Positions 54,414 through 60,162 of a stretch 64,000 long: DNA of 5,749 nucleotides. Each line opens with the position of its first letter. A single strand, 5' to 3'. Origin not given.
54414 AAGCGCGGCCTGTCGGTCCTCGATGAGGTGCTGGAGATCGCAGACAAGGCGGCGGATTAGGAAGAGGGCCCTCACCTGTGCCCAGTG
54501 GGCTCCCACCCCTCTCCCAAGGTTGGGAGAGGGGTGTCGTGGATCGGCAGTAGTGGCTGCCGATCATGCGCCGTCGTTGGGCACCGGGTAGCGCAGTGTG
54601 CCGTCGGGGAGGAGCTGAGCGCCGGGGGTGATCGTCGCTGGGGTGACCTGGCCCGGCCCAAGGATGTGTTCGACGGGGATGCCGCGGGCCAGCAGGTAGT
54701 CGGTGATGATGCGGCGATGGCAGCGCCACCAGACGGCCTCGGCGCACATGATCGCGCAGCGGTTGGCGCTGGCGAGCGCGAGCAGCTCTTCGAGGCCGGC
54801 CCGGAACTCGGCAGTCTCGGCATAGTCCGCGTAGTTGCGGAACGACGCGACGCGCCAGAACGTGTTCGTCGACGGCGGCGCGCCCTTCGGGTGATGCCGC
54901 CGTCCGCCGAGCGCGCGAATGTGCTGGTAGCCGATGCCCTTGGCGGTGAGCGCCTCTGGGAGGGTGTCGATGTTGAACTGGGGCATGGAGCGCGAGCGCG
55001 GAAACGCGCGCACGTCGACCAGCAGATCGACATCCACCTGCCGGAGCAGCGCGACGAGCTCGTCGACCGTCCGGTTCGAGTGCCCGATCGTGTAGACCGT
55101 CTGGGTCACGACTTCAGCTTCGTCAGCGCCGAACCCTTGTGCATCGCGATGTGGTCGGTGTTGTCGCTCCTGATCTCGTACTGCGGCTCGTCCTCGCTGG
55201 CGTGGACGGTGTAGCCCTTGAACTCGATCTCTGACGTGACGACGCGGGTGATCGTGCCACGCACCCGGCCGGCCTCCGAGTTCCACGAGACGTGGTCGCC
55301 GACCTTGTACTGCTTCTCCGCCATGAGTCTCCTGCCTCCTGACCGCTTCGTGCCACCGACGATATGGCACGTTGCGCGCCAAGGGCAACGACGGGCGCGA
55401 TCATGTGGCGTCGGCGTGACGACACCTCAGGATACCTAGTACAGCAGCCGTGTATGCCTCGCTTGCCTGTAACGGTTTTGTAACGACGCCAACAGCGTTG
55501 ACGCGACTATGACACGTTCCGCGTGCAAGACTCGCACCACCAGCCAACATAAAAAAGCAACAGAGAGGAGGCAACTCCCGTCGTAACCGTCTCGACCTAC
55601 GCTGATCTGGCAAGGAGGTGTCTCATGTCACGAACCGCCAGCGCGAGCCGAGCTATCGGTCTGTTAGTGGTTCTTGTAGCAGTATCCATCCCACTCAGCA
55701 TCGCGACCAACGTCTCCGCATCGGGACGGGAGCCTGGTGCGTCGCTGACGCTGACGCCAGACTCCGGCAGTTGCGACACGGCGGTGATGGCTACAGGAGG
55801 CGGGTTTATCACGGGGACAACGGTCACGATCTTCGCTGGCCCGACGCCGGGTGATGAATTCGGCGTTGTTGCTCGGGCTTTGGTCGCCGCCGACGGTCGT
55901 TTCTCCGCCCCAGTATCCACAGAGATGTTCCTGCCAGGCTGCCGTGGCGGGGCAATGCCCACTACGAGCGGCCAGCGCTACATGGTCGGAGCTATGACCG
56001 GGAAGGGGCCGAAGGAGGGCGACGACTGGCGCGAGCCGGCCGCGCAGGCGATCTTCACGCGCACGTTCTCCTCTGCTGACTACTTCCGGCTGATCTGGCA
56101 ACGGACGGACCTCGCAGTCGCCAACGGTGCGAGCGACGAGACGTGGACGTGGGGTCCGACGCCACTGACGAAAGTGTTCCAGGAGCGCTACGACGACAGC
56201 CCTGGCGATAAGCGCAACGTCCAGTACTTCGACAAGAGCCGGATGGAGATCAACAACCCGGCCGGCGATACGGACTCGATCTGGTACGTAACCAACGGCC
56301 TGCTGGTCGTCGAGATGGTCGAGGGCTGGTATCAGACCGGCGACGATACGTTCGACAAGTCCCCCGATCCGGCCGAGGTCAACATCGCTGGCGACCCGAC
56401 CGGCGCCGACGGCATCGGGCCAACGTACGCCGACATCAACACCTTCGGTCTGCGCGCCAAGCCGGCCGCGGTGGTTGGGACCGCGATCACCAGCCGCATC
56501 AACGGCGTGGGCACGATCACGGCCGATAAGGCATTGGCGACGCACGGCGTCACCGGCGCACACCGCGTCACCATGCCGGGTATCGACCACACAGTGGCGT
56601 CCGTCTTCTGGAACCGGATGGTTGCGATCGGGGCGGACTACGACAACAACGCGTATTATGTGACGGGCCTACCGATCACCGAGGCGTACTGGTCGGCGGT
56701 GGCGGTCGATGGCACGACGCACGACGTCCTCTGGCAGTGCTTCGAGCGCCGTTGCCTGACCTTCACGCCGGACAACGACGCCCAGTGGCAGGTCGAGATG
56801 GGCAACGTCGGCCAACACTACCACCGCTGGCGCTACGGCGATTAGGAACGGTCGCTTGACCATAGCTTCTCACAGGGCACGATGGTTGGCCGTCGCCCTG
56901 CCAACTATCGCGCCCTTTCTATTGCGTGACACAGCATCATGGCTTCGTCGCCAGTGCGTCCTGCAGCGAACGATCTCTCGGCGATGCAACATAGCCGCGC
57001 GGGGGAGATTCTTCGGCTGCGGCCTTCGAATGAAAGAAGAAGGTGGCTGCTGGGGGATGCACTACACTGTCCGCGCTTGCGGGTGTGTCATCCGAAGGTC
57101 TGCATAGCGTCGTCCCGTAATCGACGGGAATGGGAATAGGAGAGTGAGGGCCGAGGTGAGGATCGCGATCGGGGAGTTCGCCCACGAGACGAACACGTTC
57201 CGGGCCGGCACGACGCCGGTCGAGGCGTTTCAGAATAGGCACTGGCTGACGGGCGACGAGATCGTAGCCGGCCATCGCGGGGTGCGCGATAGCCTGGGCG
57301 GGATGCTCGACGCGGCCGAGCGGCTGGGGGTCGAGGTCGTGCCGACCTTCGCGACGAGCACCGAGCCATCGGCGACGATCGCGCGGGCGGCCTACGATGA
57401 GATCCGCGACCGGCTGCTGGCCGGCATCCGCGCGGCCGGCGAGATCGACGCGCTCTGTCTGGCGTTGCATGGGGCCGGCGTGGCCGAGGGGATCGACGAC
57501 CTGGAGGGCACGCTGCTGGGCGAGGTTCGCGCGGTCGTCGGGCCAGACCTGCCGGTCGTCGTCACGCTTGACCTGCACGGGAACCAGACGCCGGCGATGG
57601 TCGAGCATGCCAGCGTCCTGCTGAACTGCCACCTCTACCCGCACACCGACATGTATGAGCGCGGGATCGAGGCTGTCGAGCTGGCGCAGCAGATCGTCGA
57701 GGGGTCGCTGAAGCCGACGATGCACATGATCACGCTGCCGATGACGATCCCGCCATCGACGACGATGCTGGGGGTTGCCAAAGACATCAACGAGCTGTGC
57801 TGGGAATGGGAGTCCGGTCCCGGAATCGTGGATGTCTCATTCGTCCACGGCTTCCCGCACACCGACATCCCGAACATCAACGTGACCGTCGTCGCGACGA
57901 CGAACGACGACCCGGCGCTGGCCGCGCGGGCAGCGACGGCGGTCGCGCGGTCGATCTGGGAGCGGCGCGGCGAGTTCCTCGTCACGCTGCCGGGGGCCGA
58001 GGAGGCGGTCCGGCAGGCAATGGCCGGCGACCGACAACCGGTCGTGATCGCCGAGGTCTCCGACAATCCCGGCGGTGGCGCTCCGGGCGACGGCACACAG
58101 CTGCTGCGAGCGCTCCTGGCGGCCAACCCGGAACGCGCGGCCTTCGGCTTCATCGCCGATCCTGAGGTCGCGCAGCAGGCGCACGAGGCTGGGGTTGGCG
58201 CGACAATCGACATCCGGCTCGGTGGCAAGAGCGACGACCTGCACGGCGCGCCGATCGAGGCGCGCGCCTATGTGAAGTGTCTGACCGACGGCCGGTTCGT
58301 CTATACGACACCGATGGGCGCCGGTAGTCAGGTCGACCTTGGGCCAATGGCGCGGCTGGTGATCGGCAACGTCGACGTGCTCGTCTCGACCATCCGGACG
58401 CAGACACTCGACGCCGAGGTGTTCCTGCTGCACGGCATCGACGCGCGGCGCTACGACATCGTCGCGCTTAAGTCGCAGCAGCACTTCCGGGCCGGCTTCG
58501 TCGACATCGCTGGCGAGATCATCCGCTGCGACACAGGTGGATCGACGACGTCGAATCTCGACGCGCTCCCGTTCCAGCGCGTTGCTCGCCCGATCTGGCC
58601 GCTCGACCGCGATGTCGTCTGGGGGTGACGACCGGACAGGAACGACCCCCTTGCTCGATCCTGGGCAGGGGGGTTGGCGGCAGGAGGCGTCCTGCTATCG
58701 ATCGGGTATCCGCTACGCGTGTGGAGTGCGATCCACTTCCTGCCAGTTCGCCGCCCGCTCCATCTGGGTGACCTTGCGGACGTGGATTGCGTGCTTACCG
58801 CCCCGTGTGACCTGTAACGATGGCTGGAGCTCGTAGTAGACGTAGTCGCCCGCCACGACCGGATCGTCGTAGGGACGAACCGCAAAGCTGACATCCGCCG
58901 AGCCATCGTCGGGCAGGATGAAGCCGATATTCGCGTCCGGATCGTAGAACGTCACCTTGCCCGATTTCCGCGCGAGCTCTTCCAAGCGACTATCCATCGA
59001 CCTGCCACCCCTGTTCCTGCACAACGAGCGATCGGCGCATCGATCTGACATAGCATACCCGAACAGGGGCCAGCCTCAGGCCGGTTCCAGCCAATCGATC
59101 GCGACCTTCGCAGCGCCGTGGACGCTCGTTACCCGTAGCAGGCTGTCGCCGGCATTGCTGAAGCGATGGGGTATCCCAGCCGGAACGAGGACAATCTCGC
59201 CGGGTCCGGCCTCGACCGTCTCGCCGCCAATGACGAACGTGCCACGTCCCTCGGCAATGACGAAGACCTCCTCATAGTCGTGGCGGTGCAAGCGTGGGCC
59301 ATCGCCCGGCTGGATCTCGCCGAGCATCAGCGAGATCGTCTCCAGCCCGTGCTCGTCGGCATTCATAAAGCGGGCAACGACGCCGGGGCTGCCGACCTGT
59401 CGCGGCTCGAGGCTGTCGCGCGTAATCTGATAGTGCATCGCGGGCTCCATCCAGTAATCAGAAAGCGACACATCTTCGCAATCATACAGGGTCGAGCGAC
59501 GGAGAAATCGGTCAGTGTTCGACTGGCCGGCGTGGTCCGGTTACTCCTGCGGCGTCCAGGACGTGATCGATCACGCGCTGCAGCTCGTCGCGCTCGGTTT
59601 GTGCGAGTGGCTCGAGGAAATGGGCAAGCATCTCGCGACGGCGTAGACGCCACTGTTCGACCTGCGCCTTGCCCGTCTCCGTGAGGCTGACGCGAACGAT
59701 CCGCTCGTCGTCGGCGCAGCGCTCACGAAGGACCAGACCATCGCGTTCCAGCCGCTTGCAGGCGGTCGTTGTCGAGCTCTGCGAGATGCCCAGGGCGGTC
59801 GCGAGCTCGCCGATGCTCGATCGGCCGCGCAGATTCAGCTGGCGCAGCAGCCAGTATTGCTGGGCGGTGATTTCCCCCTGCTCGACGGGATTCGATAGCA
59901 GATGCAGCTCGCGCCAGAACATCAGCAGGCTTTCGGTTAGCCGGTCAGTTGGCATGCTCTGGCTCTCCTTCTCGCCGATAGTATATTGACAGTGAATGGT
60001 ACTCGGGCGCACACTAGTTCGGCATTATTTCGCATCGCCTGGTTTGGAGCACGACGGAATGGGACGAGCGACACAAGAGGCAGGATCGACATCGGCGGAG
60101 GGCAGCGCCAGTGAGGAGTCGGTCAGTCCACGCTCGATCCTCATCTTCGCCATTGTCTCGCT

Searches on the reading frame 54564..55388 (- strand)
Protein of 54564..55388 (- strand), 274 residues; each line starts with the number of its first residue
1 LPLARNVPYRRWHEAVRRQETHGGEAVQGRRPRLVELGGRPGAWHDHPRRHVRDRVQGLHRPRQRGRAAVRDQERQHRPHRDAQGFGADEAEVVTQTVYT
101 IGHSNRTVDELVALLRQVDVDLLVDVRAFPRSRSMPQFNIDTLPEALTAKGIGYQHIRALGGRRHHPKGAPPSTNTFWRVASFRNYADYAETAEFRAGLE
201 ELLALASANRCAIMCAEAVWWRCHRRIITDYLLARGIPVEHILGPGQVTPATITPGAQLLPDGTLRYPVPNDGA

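Call 11: search_protein_families(library=pfam, proteins=[window:54564-55388:-])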
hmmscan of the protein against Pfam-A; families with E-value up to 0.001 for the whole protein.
window:54564-55388:- (274 aa): 1 family
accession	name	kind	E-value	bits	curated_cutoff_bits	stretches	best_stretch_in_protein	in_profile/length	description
PF04343.18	DUF488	-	7.6e-34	117.4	22.2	1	108-232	2-121/121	Domain of unknown function DUF488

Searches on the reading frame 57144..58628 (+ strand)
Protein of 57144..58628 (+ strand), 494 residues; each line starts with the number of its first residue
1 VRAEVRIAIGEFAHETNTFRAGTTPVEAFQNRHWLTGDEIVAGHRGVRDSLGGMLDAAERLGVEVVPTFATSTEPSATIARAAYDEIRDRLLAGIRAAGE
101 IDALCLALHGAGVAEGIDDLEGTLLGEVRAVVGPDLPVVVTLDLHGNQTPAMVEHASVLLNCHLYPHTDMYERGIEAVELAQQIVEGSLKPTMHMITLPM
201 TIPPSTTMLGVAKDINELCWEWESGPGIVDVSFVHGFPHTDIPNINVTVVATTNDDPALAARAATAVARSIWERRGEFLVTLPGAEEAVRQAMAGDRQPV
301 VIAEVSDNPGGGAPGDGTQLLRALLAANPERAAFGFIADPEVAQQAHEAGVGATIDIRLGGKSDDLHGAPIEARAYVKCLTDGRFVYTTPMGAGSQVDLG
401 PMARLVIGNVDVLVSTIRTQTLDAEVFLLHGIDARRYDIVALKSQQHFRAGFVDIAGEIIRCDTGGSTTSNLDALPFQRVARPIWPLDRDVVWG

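Call 11: search_protein_families(library=pfam, proteins=[window:57144-58628:+])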
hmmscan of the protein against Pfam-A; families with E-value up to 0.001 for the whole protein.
window:57144-58628:+ (494 aa): 2 families
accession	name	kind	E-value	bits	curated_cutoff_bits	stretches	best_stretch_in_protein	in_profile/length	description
PF07364.17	DUF1485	-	8.6e-95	317.8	22.8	1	6-293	1-290/290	Metallopeptidase family M81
PF07171.17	MlrC_C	-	4.3e-59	200.1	27.2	1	302-479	1-178/178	MlrC C-terminus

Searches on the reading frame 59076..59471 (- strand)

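Call 11: search_protein_families(library=pfam, proteins=[window:59076-59471:-])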
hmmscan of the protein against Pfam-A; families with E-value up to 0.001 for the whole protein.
window:59076-59471:- (131 aa): 8 families
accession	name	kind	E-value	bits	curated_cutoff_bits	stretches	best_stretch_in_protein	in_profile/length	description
PF07883.17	Cupin_2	-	5.4e-20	71.3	27.2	1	51-117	3-69/70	Cupin domain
PF02311.25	AraC_binding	-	3.3e-12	46.7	21.1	1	57-118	14-75/135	AraC-like ligand binding domain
PF02041.22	Auxin_BP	-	1.2e-07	32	21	1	38-92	36-89/167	Auxin binding protein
PF06249.18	EutQ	-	3.4e-05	24.1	21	1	65-108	94-137/152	Ethanolamine utilisation protein EutQ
PF03079.20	ARD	-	4.4e-05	24.2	27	1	62-106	88-137/157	ARD/ARD' family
PF12852.13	Cupin_6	-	7.6e-05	23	26.7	1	68-109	36-79/183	Cupin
PF00190.28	Cupin_1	-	0.00027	21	22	1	46-110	33-105/151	Cupin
PF05899.18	Cupin_3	-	0.00036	20.6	23.5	1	44-100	5-60/74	EutQ-like cupin domain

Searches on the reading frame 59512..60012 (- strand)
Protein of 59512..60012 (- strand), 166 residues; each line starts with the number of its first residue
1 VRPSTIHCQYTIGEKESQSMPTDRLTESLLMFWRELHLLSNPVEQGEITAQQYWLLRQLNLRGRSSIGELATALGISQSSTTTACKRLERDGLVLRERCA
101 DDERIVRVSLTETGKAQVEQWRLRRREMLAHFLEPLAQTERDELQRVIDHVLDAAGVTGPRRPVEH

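Call 75: search_protein_families(library=pfam, proteins=[window:59512-60012:-])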
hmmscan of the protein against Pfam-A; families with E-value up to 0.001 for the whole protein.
window:59512-60012:- (166 aa): 6 families
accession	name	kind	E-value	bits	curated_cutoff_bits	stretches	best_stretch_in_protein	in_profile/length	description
PF01047.28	MarR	-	9e-14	51.6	24.6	1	48-106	1-59/59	MarR family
PF12802.13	MarR_2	-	1.6e-12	47.8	27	1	48-105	3-61/61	MarR family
PF22381.2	Staph_reg_Sar_Rot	-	1.9e-09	37.9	27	1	46-119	10-83/85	Transcriptional regulator SarA/Rot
PF13412.12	HTH_24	-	2.2e-07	30.8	21.9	1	56-94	9-47/48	Winged helix-turn-helix DNA-binding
PF13463.12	HTH_27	-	1.1e-06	29.3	22.2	1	49-114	2-68/68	Winged helix DNA-binding domain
PF01638.23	HxlR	-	0.00091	19.5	20.8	0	55-116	10-71/91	HxlR-like helix-turn-helix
